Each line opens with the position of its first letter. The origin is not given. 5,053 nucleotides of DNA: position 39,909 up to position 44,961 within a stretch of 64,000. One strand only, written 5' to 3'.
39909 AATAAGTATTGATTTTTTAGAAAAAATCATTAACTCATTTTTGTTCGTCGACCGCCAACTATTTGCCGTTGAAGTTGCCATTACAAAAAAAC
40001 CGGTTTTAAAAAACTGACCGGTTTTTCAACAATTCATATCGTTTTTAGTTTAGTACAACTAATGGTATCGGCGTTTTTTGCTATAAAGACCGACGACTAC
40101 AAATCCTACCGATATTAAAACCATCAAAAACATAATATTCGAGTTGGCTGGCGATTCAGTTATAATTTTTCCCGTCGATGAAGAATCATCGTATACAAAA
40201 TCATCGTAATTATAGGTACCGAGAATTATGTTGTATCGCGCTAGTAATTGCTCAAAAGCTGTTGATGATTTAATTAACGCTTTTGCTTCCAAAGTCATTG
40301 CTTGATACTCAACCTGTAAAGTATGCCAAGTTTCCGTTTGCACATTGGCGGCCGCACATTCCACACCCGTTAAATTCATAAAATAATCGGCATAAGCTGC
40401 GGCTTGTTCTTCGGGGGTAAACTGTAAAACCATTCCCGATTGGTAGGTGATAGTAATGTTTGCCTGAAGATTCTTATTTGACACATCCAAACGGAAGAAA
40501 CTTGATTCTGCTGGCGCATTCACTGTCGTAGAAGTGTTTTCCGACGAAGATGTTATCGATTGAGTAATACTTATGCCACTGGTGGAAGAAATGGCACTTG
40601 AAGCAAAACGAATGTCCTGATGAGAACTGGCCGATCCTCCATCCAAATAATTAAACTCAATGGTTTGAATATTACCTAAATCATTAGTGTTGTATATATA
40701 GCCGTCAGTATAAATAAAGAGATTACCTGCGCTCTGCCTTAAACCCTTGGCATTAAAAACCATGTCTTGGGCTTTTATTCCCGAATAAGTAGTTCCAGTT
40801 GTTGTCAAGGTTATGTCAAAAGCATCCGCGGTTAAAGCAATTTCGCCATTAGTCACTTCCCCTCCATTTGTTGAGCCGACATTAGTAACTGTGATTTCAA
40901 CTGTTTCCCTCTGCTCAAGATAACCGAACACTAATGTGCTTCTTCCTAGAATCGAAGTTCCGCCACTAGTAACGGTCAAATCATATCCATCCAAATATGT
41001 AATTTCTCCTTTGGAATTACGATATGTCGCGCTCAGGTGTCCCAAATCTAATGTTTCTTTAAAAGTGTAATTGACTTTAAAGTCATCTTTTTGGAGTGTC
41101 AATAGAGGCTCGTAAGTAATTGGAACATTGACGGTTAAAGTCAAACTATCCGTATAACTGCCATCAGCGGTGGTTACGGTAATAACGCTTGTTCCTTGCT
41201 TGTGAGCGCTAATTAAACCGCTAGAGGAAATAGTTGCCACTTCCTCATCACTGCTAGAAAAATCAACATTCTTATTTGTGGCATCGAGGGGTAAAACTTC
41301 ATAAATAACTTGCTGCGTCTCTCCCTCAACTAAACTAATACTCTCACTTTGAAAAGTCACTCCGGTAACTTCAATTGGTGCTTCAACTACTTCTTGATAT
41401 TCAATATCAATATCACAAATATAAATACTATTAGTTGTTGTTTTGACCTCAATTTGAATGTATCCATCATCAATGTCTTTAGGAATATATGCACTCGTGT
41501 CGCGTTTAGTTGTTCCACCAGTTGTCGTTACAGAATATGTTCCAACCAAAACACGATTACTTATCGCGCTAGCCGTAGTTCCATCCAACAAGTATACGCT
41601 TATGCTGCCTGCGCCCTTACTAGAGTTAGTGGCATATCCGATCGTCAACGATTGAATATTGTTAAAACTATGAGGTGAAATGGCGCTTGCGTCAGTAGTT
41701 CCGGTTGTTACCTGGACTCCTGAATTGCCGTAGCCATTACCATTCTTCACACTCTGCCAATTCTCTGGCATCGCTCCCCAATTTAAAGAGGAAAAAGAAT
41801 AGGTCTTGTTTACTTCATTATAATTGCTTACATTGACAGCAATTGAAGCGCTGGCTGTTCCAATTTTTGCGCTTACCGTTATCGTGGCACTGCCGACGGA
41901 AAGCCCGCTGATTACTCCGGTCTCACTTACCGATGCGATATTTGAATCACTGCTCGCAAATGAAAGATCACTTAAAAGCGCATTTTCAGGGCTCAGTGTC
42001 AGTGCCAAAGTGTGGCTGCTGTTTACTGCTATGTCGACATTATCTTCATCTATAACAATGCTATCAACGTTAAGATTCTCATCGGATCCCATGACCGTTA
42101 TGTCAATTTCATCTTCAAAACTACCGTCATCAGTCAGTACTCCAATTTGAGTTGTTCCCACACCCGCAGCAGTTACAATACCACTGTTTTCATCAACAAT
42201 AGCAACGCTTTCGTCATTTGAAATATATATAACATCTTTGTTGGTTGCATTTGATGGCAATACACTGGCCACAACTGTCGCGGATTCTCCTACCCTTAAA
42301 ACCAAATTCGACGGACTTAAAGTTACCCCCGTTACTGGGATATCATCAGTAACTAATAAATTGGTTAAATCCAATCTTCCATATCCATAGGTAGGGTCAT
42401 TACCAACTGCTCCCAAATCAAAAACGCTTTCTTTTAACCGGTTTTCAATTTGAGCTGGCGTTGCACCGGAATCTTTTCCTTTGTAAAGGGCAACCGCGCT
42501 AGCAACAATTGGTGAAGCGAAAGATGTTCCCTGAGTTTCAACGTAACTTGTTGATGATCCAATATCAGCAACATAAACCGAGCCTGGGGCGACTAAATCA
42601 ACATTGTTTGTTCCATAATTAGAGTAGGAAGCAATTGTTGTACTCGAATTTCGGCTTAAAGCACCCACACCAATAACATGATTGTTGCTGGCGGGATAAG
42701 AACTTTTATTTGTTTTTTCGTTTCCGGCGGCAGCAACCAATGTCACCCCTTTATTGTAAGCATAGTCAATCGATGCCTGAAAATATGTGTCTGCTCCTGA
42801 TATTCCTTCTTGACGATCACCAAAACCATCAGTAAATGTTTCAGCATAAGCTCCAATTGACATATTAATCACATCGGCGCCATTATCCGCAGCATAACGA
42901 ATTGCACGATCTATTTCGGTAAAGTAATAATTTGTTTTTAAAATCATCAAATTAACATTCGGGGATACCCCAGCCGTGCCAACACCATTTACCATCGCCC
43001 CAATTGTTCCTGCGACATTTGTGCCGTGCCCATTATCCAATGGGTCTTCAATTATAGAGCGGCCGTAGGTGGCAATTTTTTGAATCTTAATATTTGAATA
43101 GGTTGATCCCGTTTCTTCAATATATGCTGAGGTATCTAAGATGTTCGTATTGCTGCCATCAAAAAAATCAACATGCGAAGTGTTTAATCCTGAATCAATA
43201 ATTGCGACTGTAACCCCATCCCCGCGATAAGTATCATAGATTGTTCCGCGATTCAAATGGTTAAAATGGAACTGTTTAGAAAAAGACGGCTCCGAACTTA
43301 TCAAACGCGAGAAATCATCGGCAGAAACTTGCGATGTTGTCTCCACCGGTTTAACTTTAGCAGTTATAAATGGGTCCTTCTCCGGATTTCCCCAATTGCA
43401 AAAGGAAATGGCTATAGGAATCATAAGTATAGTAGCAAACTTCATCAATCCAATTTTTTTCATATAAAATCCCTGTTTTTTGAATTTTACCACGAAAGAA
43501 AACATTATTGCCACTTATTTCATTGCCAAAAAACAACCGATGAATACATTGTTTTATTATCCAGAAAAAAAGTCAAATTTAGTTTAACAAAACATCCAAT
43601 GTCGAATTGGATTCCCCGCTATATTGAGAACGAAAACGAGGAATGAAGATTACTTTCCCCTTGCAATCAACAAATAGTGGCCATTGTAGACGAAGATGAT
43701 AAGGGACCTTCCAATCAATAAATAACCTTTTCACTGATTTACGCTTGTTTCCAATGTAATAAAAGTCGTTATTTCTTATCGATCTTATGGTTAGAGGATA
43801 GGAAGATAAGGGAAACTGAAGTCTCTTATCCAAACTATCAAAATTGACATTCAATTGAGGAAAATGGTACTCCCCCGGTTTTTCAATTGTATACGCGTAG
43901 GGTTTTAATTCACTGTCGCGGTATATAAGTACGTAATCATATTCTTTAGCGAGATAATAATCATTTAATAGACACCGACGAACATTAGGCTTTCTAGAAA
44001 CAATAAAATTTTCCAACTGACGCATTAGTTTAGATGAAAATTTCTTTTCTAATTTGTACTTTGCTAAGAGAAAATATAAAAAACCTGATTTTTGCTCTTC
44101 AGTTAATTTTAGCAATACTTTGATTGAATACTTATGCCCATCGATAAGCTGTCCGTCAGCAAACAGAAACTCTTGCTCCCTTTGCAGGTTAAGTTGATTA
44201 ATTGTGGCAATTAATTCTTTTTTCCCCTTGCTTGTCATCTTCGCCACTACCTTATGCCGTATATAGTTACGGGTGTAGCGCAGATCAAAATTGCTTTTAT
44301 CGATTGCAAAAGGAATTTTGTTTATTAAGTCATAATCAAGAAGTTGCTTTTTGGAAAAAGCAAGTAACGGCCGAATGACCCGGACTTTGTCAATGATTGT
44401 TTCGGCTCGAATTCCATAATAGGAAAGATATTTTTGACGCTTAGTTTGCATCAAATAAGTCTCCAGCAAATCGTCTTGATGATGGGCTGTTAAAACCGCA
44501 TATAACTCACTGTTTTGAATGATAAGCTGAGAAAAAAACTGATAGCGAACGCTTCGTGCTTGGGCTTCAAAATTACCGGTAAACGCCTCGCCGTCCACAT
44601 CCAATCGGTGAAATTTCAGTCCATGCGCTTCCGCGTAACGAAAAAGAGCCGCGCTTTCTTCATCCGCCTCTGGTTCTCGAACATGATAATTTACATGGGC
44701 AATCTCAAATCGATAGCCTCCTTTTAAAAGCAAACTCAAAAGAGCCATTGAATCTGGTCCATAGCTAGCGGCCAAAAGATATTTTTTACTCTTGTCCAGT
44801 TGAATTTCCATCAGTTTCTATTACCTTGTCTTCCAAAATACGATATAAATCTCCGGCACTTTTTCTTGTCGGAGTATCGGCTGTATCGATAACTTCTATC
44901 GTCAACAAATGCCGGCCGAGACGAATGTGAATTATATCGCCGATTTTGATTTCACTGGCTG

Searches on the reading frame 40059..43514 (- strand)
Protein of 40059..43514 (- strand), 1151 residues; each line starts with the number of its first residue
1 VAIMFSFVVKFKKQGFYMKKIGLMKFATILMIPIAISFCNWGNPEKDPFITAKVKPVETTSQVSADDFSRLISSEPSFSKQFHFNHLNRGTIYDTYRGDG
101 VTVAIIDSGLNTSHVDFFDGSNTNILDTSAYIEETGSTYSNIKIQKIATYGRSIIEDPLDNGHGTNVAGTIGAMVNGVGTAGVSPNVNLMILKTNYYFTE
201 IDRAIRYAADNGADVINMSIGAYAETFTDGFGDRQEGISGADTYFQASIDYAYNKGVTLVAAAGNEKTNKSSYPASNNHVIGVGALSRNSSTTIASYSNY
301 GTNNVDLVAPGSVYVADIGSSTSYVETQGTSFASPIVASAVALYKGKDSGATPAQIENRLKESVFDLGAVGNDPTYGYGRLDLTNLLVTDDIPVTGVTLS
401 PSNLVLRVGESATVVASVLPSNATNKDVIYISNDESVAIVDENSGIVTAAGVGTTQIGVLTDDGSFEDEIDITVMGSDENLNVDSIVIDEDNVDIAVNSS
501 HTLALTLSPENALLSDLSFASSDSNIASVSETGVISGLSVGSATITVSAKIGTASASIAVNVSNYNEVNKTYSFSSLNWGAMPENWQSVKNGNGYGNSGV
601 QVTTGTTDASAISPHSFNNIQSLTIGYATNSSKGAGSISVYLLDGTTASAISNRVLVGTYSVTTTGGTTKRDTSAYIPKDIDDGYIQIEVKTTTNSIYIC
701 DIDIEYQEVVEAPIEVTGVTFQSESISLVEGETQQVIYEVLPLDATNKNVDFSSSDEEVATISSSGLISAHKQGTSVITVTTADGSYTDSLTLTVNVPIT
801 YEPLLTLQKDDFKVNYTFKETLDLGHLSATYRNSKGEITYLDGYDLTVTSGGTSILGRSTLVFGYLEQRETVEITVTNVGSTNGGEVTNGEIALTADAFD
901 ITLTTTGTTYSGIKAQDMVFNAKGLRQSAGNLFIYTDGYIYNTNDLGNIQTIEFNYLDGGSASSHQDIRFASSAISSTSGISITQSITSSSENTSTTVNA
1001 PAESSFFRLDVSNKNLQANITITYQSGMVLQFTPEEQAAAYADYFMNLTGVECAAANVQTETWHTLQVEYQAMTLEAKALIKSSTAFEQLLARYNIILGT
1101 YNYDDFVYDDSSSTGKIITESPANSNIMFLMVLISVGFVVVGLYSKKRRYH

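Call 73: search_protein_families(library=pfam, proteins=[window:40059-43514:-], max_evalue=0.00001)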
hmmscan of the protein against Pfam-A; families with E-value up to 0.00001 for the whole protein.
window:40059-43514:- (1151 aa): 4 families
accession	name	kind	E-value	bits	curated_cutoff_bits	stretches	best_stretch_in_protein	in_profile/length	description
PF00082.27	Peptidase_S8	-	1.6e-43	149.5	21.8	1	98-379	1-288/288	Subtilase family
PF02368.24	Big_2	-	9e-37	125.3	22.8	3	393-467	1-74/79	Bacterial Ig-like domain (group 2)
PF21461.3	HL_N-beta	-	8.8e-09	35.5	27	0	426-474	12-57/57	Hyaluronate lyase, N-terminal beta-sheet domain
PF22359.2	Big-like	-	2.7e-07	31.2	27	0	519-564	5-48/48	Bacterial Ig-like domain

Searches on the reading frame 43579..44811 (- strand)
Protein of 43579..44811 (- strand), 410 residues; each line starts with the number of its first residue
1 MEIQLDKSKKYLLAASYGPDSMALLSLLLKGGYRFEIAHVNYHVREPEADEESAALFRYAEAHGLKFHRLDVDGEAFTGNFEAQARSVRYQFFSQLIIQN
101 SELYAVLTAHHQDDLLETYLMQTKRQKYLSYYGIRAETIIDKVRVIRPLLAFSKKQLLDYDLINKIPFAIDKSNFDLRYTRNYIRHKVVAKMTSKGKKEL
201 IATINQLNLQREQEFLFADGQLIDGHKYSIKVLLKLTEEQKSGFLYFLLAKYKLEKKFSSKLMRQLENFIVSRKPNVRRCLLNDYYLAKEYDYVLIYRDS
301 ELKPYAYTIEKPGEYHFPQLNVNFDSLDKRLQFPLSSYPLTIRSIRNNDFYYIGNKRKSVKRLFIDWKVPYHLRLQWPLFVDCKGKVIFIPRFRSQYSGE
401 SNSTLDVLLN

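Call 73: search_protein_families(library=pfam, proteins=[window:43579-44811:-], max_evalue=0.00001)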
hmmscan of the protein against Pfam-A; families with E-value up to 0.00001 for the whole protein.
window:43579-44811:- (410 aa): 2 families
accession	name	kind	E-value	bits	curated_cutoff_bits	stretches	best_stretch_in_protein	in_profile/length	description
PF01171.26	ATP_bind_3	-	2.8e-45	154.7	27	1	10-187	1-182/182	PP-loop family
PF11734.13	TilS_C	-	2.6e-06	27.2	22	1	355-395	18-57/74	TilS substrate C-terminal domain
